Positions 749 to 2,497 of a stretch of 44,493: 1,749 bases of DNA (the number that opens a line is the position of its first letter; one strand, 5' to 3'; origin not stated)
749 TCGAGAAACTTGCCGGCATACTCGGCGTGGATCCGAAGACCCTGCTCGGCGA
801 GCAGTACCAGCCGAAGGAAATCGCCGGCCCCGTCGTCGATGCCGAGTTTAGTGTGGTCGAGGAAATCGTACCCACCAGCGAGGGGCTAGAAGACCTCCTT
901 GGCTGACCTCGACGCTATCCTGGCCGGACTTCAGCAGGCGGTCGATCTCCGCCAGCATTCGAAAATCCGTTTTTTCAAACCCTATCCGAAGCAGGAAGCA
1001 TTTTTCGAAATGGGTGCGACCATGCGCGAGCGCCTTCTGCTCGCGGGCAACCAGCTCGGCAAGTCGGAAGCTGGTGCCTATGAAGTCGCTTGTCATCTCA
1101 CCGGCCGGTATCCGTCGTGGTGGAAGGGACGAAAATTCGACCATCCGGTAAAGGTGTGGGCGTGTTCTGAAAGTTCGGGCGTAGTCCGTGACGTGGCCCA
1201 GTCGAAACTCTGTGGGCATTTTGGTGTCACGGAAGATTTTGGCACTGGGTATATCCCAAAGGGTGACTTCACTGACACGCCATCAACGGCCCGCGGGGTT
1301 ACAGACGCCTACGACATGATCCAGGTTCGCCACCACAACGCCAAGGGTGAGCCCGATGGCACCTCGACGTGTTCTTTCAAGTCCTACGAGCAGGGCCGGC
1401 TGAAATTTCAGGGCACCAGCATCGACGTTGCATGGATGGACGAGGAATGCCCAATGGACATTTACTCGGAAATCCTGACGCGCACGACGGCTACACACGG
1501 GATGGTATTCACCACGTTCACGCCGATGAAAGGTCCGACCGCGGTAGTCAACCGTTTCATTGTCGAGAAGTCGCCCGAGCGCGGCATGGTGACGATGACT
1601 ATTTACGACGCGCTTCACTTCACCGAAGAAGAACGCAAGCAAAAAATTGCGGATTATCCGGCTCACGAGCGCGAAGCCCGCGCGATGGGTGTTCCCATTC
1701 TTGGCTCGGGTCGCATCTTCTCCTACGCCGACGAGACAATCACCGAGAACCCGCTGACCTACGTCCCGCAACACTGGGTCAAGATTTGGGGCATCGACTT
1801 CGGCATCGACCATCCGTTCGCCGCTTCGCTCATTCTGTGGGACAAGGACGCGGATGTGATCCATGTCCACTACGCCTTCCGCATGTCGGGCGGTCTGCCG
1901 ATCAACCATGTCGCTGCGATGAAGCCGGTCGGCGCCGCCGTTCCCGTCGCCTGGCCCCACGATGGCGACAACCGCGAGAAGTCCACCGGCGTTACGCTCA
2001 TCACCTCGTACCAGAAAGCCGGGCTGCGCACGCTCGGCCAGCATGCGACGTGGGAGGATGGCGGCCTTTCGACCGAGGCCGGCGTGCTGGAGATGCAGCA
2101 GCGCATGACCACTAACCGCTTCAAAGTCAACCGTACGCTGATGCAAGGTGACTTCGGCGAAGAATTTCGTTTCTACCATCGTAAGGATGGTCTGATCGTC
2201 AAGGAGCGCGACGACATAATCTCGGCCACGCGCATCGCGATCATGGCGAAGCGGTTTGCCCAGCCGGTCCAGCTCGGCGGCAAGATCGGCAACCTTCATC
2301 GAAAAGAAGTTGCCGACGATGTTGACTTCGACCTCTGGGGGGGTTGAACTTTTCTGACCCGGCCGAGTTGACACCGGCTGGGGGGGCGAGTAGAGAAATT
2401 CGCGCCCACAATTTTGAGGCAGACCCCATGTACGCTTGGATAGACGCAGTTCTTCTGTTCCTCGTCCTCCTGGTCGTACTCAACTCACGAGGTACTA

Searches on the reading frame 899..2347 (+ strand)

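Call 15: search_protein_families(library=phrogs, proteins=[window:899-2347:+], max_evalue=0.00001)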
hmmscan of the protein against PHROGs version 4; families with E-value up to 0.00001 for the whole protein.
window:899-2347:+ (482 aa): 4 families
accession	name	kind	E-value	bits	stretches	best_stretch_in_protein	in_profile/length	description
phrog_31467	-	unknown function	6.8e-45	154.6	1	29-248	42-260/261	-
phrog_2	-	head and packaging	9.1e-28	98.4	1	24-460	262-597/807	terminase large subunit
phrog_30463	-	unknown function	3e-15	57.7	1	379-455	2-77/101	-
phrog_5653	-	head and packaging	3.4e-14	54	1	268-456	5-185/199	terminase large subunit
